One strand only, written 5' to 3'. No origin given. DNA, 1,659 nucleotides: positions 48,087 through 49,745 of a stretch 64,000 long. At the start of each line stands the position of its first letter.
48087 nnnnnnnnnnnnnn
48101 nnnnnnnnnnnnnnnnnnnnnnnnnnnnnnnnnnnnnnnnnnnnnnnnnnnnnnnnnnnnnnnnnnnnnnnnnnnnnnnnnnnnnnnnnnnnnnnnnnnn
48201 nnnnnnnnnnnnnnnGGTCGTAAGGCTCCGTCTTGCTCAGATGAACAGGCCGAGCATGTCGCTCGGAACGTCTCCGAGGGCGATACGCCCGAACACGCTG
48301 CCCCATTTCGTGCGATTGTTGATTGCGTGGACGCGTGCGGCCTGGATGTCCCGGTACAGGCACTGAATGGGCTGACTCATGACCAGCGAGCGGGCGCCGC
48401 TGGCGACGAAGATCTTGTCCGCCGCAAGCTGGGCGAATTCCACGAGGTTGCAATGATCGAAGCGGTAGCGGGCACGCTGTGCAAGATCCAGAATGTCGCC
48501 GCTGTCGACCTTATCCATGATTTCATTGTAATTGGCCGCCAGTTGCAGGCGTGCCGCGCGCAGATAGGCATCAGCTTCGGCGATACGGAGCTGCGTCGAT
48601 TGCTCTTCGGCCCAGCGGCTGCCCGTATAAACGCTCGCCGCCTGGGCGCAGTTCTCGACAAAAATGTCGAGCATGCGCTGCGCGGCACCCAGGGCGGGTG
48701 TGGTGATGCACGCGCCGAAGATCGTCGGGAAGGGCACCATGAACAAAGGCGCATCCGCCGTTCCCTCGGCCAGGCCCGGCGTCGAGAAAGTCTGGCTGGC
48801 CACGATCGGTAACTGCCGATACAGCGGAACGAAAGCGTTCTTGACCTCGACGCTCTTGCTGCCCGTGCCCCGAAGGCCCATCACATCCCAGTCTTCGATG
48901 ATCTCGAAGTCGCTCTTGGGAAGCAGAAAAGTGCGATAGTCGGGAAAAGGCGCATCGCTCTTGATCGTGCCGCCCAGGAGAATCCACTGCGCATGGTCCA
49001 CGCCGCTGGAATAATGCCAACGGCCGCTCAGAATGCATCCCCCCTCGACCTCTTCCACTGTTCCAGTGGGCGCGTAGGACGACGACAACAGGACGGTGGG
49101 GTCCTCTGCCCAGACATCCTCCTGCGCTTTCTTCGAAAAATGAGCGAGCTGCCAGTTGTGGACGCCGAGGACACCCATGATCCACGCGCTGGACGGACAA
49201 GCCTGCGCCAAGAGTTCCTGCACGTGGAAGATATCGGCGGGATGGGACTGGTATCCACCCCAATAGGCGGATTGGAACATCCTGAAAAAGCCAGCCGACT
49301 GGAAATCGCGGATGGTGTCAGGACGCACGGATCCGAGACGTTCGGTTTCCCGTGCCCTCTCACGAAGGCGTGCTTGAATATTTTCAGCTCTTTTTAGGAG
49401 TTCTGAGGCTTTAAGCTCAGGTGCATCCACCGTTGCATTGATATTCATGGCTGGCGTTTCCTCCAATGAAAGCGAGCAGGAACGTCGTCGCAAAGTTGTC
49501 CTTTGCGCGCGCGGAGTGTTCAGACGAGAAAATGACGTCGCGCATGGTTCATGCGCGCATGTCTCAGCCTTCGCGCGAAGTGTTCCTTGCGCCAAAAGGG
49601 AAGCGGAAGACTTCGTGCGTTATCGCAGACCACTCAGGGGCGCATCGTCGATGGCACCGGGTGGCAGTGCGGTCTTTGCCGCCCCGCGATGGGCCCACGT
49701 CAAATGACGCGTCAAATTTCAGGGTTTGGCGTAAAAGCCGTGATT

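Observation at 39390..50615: Meta-cleavage system apparently built for a long-chain or bulky lipophilic phenol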

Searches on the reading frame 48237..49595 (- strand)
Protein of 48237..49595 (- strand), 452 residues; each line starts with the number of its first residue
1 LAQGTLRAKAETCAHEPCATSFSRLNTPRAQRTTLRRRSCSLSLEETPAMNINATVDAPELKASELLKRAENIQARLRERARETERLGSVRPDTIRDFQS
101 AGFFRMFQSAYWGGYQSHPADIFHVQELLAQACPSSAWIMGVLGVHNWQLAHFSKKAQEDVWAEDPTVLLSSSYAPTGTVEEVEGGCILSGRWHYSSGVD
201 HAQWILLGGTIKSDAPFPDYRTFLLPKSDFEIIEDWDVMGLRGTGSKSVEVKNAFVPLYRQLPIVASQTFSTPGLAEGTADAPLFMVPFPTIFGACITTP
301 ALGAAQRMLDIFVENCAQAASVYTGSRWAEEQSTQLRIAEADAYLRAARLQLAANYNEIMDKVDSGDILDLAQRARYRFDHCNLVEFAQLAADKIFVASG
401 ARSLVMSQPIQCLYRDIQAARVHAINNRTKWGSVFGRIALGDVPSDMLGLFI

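Call 3: search_protein_families(library=pfam, proteins=[window:48237-49595:-])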
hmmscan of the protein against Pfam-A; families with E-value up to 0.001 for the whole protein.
window:48237-49595:- (452 aa): 2 families
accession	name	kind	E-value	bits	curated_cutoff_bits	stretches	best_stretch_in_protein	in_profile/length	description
PF08028.16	Acyl-CoA_dh_2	-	4.5e-25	88.9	22.7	1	296-427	2-133/134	Acyl-CoA dehydrogenase, C-terminal domain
PF02771.21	Acyl-CoA_dh_N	-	6.1e-05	23.8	22.9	1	73-162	15-105/113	Acyl-CoA dehydrogenase, N-terminal domain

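Call 4: search_protein_families(library=ncbifam, proteins=[window:48237-49595:-])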
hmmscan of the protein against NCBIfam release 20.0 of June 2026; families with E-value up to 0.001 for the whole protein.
window:48237-49595:- (452 aa): 5 families
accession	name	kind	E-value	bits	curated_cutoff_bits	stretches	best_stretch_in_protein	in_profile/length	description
NF045629.1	monooxsub_HsaA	equivalog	1.6e-109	366.2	450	1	69-446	3-380/383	3-hydroxy-9,10-secoandrosta-1,3,5(10)-triene-9,17-dione monooxygenase oxygenase subunit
NF045920.1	HphnlacHdxOX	equivalog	5.8e-71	239.4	650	1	67-444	2-379/384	p-hydroxyphenylacetate 3-hydroxylase oxygenase component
TIGR04022.1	sulfur_SfnB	equivalog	2.3e-12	46.5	430.9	1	179-432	134-371/391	SfnB family sulfur acquisition oxidoreductase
NF042439.1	SulpropCoADesulf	equivalog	0.00024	20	600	0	73-417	7-349/379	3-sulfinopropanoyl-CoA desulfinase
NF043015.1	DibenthMonoxDszC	equivalog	0.00057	18.7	850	0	96-256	48-223/415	dibenzothiophene monooxygenase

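Call 8: find_homologous_proteins(query=window:48237-49433:-)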
Query window:48237-49433:- (398 aa): 1163 proteins with E <= 0.001 among 8000 candidates; the best 120 are listed.
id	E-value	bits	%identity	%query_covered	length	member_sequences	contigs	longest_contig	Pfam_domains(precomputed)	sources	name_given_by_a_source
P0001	1.2e-268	908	100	100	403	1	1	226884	PF08028.17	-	-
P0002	2.4e-220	749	80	98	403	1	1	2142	PF08028.17,PF02771.22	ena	-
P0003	3.1e-220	749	81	99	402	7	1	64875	PF08028.17,PF02771.22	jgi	-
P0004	3.1e-219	746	79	99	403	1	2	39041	PF08028.17,PF02771.22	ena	-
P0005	7.9e-217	738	78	98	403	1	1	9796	PF08028.17,PF02771.22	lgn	-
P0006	1.4e-215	734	79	98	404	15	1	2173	PF08028.17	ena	-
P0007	4.3e-215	732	77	100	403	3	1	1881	PF08028.17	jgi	-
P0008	8.0e-215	731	79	98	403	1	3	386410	PF08028.17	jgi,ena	jgi:3-hydroxy-9,10-secoandrosta-1,3,5(10)-triene-9,17-dione monooxygenase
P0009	1.0e-214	731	78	98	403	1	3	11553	PF08028.17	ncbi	-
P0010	1.8e-214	730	78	99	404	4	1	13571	PF08028.17,PF02771.22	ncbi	-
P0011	4.6e-194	663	73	99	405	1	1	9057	PF00441.30,PF08028.17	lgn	-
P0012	3.9e-191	653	70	100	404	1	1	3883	PF08028.17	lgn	-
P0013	2.6e-190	650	70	98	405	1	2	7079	PF08028.17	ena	-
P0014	9.8e-189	645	71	98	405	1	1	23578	PF08028.17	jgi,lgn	jgi:3-hydroxy-9,10-secoandrosta-1,3,5(10)-triene-9,17-dione monooxygenase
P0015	2.1e-187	641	71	98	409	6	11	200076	PF00441.30,PF08028.17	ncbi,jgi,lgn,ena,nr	ncbi:MAG: flavin-dependent monooxygenase [Burkholderiales bacterium]|jgi:3-hydroxy-9,10-secoandrosta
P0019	5.8e-185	633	69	98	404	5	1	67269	PF08028.17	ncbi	-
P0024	4.5e-184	630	69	100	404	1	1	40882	PF08028.17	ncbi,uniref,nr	ncbi:hypothetical protein QU481_17170 [Crenobacter sp. SG2303]|uniref:Acyl-CoA dehydrogenase C-termi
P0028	3.9e-183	627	68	100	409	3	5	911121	PF08028.17,PF02771.22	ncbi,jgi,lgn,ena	-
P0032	2.3e-182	624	69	98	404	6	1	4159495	PF08028.17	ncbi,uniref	ncbi:acyl-CoA dehydrogenase family protein [Thalassolituus sp. LLYu03]|uniref:acyl-CoA dehydrogenase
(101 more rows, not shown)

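Call 10: find_encoding_contigs(protein=P0008, flank=10000, max_places=2)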
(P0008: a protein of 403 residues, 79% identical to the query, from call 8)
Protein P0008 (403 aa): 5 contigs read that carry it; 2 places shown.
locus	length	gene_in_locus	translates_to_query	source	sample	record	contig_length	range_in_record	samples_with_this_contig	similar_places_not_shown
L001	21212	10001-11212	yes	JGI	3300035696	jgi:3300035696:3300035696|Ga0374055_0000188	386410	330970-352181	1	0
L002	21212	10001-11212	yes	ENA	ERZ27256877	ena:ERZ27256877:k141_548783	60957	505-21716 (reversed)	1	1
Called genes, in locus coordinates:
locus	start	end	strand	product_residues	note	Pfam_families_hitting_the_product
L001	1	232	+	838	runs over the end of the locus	PF13802:Gal_mutarotas_2, PF01055:Glyco_hydro_31_2nd, PF21365:Glyco_hydro_31_3rd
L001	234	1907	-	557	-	PF20142:Scaffold, PF03734:YkuD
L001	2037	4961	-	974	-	PF01565:FAD_binding_4, PF02913:FAD-oxidase_C, PF13183:Fer4_8 (weak), PF13534:Fer4_17 (weak)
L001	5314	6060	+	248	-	PF03330:DPBB_1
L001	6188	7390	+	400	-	PF00768:Peptidase_S11, PF13354:Beta-lactamase2 (weak), PF07943:PBP5_C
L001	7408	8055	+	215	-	PF02223:Thymidylate_kin, PF13521:AAA_28 (weak)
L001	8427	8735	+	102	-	-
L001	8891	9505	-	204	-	PF00440:TetR_N, PF21306:TetR_C_40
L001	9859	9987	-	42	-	-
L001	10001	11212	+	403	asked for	PF08028:Acyl-CoA_dh_2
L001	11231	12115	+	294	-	PF22632:BphC_D1, PF00903:Glyoxalase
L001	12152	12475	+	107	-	PF02036:SCP2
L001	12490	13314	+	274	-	PF00561:Abhydrolase_1, PF12146:Hydrolase_4, PF12697:Abhydrolase_6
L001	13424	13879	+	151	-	-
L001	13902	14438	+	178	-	PF01613:Flavin_Reduct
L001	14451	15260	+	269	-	PF01557:FAA_hydrolase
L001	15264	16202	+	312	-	PF09290:AcetDehyd-dimer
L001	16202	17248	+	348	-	PF00682:HMGL-like, PF07836:DmpG_comm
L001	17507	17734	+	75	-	-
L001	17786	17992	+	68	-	PF03633:Glyco_hydro_65C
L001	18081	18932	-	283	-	PF01734:Patatin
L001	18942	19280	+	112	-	-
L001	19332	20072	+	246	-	PF00043:GST_C (weak), PF14497:GST_C_3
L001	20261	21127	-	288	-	PF00535:Glycos_transf_2, PF10111:Glyco_tranf_2_2, PF13641:Glyco_tranf_2_3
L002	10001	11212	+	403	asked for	PF08028:Acyl-CoA_dh_2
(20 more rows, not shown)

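Call 11: find_encoding_contigs(protein=P0032, flank=10000, max_places=1)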
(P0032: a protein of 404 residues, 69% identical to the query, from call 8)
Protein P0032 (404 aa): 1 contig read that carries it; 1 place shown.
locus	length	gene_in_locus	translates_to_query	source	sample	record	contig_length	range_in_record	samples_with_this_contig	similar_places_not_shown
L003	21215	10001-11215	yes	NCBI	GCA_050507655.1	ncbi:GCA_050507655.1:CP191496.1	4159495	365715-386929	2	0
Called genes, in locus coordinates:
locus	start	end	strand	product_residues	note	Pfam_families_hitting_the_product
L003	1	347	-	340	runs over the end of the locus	PF00682:HMGL-like, PF07836:DmpG_comm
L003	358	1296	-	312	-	PF01118:Semialdhyde_dh, PF09290:AcetDehyd-dimer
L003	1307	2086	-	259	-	PF01557:FAA_hydrolase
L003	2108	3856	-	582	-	PF01494:FAD_binding_3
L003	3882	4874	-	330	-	PF22632:BphC_D1, PF00903:Glyoxalase, PF13669:Glyoxalase_4 (weak)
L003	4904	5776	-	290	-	PF00561:Abhydrolase_1, PF12146:Hydrolase_4, PF12697:Abhydrolase_6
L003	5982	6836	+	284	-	PF00106:adh_short, PF08659:KR (weak), PF13561:adh_short_C2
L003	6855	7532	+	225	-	PF00440:TetR_N, PF21306:TetR_C_40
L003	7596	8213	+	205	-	PF00440:TetR_N, PF21306:TetR_C_40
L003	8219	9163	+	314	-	PF02558:ApbA, PF08546:ApbA_C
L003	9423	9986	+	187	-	PF01613:Flavin_Reduct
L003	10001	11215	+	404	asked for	PF08028:Acyl-CoA_dh_2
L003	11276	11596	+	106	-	PF02036:SCP2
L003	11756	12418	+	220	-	-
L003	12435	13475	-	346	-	PF04909:Amidohydro_2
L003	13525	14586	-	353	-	PF04909:Amidohydro_2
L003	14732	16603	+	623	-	PF06980:DUF1302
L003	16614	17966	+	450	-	PF07044:DUF1329, PF17131:TP_0789-like (faint)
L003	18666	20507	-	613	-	PF03979:Sigma70_r1_1, PF00140:Sigma70_r1_2, PF04546:Sigma70_ner, PF04542:Sigma70_r2, PF04539:Sigma70_r3, PF04545:Sigma70_r4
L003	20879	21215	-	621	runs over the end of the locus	PF01807:Zn_ribbon_DnaG, PF08275:DNAG_N, PF01751:Toprim, PF13155:Toprim_2, PF13362:Toprim_3 (weak), PF13662:Toprim_4, PF10410:DnaB_bind, PF08278:DnaG_DnaB_bind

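Call 12: find_encoding_contigs(protein=P0003, flank=10000, max_places=1)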
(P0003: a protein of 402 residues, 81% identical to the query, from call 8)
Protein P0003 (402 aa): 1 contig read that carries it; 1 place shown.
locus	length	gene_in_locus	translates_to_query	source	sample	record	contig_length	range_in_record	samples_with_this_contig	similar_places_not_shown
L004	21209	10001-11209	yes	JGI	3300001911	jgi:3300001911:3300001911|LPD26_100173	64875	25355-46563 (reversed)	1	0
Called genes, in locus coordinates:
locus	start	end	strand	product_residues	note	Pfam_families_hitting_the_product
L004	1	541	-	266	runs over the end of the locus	PF06897:DUF1269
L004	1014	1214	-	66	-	PF11146:DUF2905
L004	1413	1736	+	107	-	-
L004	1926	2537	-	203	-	PF12625:Arabinose_bd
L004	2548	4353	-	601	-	PF00501:AMP-binding, PF23562:AMP-binding_C_3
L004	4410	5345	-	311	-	PF25917:BSH_RND, PF25973:BSH_CzcB, PF25963:Beta-barrel_AAEA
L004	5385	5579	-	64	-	PF07869:DUF1656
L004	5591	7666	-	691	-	PF04632:FUSC, PF06081:ArAE_1 (weak), PF13515:FUSC_2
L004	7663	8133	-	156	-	PF01047:MarR, PF12802:MarR_2, PF13463:HTH_27 (weak)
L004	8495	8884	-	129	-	PF00015:MCPsignal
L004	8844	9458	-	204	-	PF00440:TetR_N, PF21306:TetR_C_40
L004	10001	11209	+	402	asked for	PF02771:Acyl-CoA_dh_N (faint), PF08028:Acyl-CoA_dh_2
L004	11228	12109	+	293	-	PF22632:BphC_D1, PF00903:Glyoxalase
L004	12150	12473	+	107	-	PF02036:SCP2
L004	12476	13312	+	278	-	PF00561:Abhydrolase_1, PF12146:Hydrolase_4, PF12697:Abhydrolase_6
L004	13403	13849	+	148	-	-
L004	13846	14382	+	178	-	PF01613:Flavin_Reduct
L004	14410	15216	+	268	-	PF01557:FAA_hydrolase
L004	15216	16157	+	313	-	PF09290:AcetDehyd-dimer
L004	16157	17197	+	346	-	PF00682:HMGL-like, PF07836:DmpG_comm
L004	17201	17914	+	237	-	PF00027:cNMP_binding, PF13545:HTH_Crp_2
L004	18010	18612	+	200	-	PF00440:TetR_N, PF17935:TetR_C_27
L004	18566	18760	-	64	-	-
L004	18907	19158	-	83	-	-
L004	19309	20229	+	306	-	PF00126:HTH_1, PF03466:LysR_substrate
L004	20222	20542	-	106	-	-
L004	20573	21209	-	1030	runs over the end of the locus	PF00873:ACR_tran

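Call 13: find_encoding_contigs(protein=P0015, flank=10000, max_places=1)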
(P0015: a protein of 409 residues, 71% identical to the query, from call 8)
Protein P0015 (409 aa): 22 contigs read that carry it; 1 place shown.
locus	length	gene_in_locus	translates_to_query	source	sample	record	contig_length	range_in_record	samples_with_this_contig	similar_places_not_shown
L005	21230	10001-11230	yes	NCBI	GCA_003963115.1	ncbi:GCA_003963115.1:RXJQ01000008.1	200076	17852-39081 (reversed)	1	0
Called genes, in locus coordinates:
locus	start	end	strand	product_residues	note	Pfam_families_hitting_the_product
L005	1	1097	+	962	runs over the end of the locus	PF00486:Trans_reg_C, PF13191:AAA_16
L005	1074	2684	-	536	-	PF01494:FAD_binding_3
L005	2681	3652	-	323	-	PF01557:FAA_hydrolase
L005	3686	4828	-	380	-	PF00903:Glyoxalase (weak)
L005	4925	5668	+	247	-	PF00440:TetR_N, PF21306:TetR_C_40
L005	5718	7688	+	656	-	PF00501:AMP-binding, PF13193:AMP-binding_C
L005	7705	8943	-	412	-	PF00724:Oxidored_FMN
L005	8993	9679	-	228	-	PF00440:TetR_N, PF21306:TetR_C_40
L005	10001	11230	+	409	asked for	PF00441:Acyl-CoA_dh_1 (weak), PF08028:Acyl-CoA_dh_2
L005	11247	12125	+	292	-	PF22632:BphC_D1, PF00903:Glyoxalase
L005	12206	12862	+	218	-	-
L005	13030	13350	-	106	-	PF02036:SCP2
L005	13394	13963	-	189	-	PF01613:Flavin_Reduct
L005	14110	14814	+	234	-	PF00440:TetR_N, PF21306:TetR_C_40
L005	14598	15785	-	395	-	PF00657:Lipase_GDSL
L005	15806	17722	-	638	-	PF01757:Acyl_transf_3, PF19040:SGNH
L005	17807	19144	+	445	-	PF02417:Chromate_transp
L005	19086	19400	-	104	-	-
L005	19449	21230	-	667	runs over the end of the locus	PF00512:HisKA, PF02518:HATPase_c, PF00072:Response_reg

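Call 14: find_encoding_contigs(protein=P0024, flank=10000, max_places=1)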
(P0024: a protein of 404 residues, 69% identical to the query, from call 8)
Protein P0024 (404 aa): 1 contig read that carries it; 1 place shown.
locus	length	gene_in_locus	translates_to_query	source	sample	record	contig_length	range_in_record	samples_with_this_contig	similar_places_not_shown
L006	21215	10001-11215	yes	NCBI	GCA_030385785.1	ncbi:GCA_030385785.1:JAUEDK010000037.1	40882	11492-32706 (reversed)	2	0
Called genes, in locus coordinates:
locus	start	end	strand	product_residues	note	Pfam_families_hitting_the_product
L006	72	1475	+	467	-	PF13505:OMP_b-brl (faint), PF03349:Toluene_X, PF10677:DUF2490 (faint)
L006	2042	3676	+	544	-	PF13426:PAS_9, PF00989:PAS, PF08447:PAS_3, PF00015:MCPsignal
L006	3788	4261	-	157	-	PF13358:DDE_3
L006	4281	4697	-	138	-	-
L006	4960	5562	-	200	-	PF00440:TetR_N, PF21306:TetR_C_40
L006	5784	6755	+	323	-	-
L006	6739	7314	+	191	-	PF00015:MCPsignal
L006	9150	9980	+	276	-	PF01613:Flavin_Reduct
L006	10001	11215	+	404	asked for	PF08028:Acyl-CoA_dh_2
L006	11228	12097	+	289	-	PF22632:BphC_D1 (weak), PF00903:Glyoxalase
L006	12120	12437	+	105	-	PF02036:SCP2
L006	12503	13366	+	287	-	PF00561:Abhydrolase_1, PF12146:Hydrolase_4, PF12697:Abhydrolase_6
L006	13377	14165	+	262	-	PF01557:FAA_hydrolase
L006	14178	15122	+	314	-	PF01118:Semialdhyde_dh (weak), PF09290:AcetDehyd-dimer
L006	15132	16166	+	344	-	PF00682:HMGL-like, PF07836:DmpG_comm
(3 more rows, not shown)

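Call 15: find_encoding_contigs(protein=P0028, flank=10000, max_places=1)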
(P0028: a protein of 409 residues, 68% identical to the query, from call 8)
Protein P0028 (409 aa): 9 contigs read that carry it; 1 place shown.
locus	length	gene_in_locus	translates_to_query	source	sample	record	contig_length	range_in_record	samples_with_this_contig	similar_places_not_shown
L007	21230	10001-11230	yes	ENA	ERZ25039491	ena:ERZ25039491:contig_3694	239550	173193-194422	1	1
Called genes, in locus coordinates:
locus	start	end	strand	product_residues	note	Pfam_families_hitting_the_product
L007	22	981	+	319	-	PF01557:FAA_hydrolase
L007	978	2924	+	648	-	PF00501:AMP-binding, PF13193:AMP-binding_C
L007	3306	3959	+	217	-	PF00440:TetR_N, PF21306:TetR_C_40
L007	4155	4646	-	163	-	PF00188:CAP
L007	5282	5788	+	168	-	PF01613:Flavin_Reduct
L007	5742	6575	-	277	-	PF09339:HTH_IclR, PF01614:IclR_C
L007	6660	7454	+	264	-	PF01557:FAA_hydrolase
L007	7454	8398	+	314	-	PF01118:Semialdhyde_dh, PF09290:AcetDehyd-dimer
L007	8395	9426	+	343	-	PF00682:HMGL-like, PF07836:DmpG_comm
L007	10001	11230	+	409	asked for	PF02771:Acyl-CoA_dh_N (faint), PF08028:Acyl-CoA_dh_2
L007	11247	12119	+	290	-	PF22632:BphC_D1, PF00903:Glyoxalase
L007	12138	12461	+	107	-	PF02036:SCP2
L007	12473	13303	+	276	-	PF00561:Abhydrolase_1, PF12146:Hydrolase_4, PF12697:Abhydrolase_6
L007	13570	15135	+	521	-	PF02321:OEP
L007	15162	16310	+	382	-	PF25917:BSH_RND, PF25973:BSH_CzcB (weak), PF25876:HH_MFP_RND (weak), PF25944:Beta-barrel_RND, PF25954:Beta-barrel_RND_2 (weak), PF25967:RND-MFP_C (weak), PF25989:YknX_C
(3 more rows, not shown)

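Call 30: find_related_loci(query=A2, collection=genome_contigs, flank=10000)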
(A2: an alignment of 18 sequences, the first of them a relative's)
Query A2 (403 aa) in genome_contigs; peptide patterns used: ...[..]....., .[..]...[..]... (x = any residue, [..] = any of these).
58 stretches matched a pattern; 23 encode a relative of the query (tblastn E <= 1e-3); 23 distinct loci.
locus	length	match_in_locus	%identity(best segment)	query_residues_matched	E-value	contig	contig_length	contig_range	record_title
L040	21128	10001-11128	82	28-403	0e+0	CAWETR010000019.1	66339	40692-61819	MAG: uncultured Alphaproteobacteria bacterium isolate MFD01476.bin.2.4 genome assembly, contig: contig_46227, whole geno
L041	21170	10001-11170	71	15-403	0e+0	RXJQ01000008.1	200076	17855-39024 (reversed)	MAG: Burkholderiales bacterium isolate AWTP1-19 sample_66_scaffold_18, whole genome shotgun sequence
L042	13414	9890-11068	69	7-403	0e+0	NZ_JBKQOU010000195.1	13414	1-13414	MAG: Rhodoblastus sp. isolate LAWAr2D2E2F__bin_17 LAWAr2D2E2F_000000144724, whole genome shotgun sequence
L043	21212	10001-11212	69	1-403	0e+0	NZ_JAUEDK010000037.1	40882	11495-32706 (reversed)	Crenobacter oryzisoli strain SG2303 Scaffold37, whole genome shotgun sequence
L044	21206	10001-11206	67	3-403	0e+0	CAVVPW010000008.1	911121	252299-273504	MAG: uncultured Alphaproteobacteria bacterium isolate MFD02579.bin.1.31 genome assembly, contig: contig_8184, whole geno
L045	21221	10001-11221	64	2-403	0e+0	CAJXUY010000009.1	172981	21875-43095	MAG TPA_asm: uncultured Oleiphilaceae bacterium isolate SRR3933263_bin.5_MetaBAT_v2.12.1_MAG genome assembly, contig: NO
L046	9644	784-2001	65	2-403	0e+0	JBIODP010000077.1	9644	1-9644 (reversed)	MAG: Burkholderiales bacterium isolate GcC11-1 k141_1585372_length_9644_cov_21.0000, whole genome shotgun sequence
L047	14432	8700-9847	68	1-384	2e-147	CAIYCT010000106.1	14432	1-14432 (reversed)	MAG: uncultured Rhodospirillaceae bacterium isolate AlinenLipids_bin-2225 genome assembly, contig: bin-2225:106/542, who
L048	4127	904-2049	42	15-397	4e-91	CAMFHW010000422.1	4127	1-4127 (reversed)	MAG: uncultured Phenylobacterium sp. isolate SRR9109402_bin.7_metaWRAP_v1.3_MAG genome assembly, contig: ERZ12289980.789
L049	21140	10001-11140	40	17-397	7e-88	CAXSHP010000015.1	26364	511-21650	MAG: uncultured Sphingomonadaceae bacterium isolate private_X4_metawrap_bin.8 genome assembly, contig: private_X4_metawr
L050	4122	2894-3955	35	15-376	6e-70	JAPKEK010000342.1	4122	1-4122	MAG: Pseudomonadales bacterium isolate ANT-114 NODE_15941_length_4122_cov_4.090239, whole genome shotgun sequence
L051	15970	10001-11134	33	16-392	3e-64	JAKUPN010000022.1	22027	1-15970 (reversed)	MAG: Alphaproteobacteria bacterium isolate ALOHA_A2.5_4 A2.5-Alphaproteobacteria-2_22, whole genome shotgun sequence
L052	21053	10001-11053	33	43-396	2e-45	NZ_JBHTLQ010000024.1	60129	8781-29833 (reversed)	Phenylobacterium conjunctum strain CCUG 55074 GCM70027384_33, whole genome shotgun sequence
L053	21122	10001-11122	28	17-393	9e-41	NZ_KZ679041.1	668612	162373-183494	Streptomyces dioscori strain A217 scaffold4, whole genome shotgun sequence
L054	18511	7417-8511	34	28-396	4e-55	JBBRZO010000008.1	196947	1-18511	MAG: Caulobacterales bacterium isolate metawrap_la5_5 metawrap_la5_5_K_1823294_L_196947_cov_27.3504, whole genome shotgu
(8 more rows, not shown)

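Call 42: search_protein_families(library=pfam, proteins=[L004:13403-13849:+, L001:13424-13879:+, L003:11756-12418:+, L005:12206-12862:+, L040:13271-13645:+], max_evalue=5)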
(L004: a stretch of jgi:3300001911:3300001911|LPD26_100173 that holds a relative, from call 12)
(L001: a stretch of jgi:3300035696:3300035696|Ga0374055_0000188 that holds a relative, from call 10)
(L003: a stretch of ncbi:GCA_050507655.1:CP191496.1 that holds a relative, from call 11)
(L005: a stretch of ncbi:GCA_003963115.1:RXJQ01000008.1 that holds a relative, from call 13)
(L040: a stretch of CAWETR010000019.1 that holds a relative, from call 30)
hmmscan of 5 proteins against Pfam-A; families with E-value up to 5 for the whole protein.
L004:13403-13849:+ (148 aa): 0 families

L001:13424-13879:+ (151 aa): 1 family
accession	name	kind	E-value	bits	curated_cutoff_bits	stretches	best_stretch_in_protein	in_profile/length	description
PF08498.15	Sterol_MT_C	-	0.014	16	21.7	1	69-123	11-63/66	Sterol methyltransferase C-terminal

L003:11756-12418:+ (220 aa): 0 families

L005:12206-12862:+ (218 aa): 1 family
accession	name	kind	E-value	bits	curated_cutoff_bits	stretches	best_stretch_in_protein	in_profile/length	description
PF20622.4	Big_15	-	0.33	11.3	27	0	84-100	5-21/82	Bacterial Ig domain (Big_16)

L040:13271-13645:+ (125 aa): 0 families

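Call 43: search_solved_structures(query=P0001, max_evalue=1e-10)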
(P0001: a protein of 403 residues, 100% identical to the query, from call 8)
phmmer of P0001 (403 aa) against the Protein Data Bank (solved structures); distinct sequences matched with E-value up to 1e-10: 9.
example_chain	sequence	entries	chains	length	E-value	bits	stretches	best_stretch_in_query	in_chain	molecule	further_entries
2rfq_A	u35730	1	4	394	6.3e-84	285.3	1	15-387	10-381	3-HSA hydroxylase, oxygenase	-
3afe_A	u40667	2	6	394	8.6e-80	271.7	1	14-398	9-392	Hydroxylase, putative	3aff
2or0_A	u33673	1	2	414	3.4e-59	203.9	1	17-399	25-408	Hydroxylase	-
2jbr_A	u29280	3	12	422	1.6e-54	188.5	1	8-396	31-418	P-HYDROXYPHENYLACETATE HYDROXYLASE C2 OXYGENASE COMPONENT | P-HYDROXYPHENYLACETATE HYDROXYLASE C2:OXYGENASE COMPONENT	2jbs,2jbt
5lvu_A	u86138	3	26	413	2.3e-31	112.2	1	10-386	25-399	XiaF protein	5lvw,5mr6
7f72_A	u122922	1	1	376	4.1e-28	101.5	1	19-398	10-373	Rv3094c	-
7f70_A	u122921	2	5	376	1.3e-27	99.8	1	19-398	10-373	Rv3094c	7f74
5gj7_A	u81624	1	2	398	1.1e-15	60.7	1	16-371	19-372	Acyl-CoA dehydrogenase type 2 domain protein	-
5z8t_A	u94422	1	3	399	1.1e-15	60.6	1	16-371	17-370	Acyl-CoA dehydrogenase type 2 domain protein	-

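Call 44: find_encoding_contigs(protein=L045:10001-11221:+, flank=10000, max_places=1)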
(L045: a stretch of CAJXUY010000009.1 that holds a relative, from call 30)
Protein L045:10001-11221:+ (407 aa): no gene with exactly this product is on record in the collection.

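Call 45: find_encoding_contigs(protein=P0004, flank=10000, max_places=1)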
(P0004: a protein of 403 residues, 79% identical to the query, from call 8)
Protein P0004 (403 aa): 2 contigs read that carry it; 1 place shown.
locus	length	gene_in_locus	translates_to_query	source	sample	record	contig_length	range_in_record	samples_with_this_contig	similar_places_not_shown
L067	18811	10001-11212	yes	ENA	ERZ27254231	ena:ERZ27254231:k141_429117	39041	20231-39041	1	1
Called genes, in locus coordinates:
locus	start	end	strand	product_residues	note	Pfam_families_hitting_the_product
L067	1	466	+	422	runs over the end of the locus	PF00364:Biotin_lipoyl, PF02817:E3_binding, PF00198:2-oxoacid_dh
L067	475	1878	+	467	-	PF00890:FAD_binding_2 (weak), PF01134:GIDA (weak), PF01266:DAO (faint), PF07992:Pyr_redox_2, PF12831:FAD_oxidored, PF13738:Pyr_redox_3, PF00070:Pyr_redox, PF02852:Pyr_redox_dim, +2 more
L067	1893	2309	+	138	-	-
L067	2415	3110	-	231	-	PF00440:TetR_N, PF21306:TetR_C_40 (weak)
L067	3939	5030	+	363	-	PF04055:Radical_SAM, PF06463:Mob_synth_C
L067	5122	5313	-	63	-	-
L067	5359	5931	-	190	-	PF02771:Acyl-CoA_dh_N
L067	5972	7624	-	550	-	PF00501:AMP-binding, PF13193:AMP-binding_C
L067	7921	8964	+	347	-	PF00165:HTH_AraC (faint), PF12625:Arabinose_bd, PF12833:HTH_18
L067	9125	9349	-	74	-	PF13333:rve_2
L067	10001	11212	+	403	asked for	PF02771:Acyl-CoA_dh_N (faint), PF08028:Acyl-CoA_dh_2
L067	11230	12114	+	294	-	PF22632:BphC_D1, PF00903:Glyoxalase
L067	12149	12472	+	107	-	PF02036:SCP2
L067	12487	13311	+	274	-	PF00561:Abhydrolase_1, PF12146:Hydrolase_4, PF12697:Abhydrolase_6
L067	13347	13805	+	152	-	-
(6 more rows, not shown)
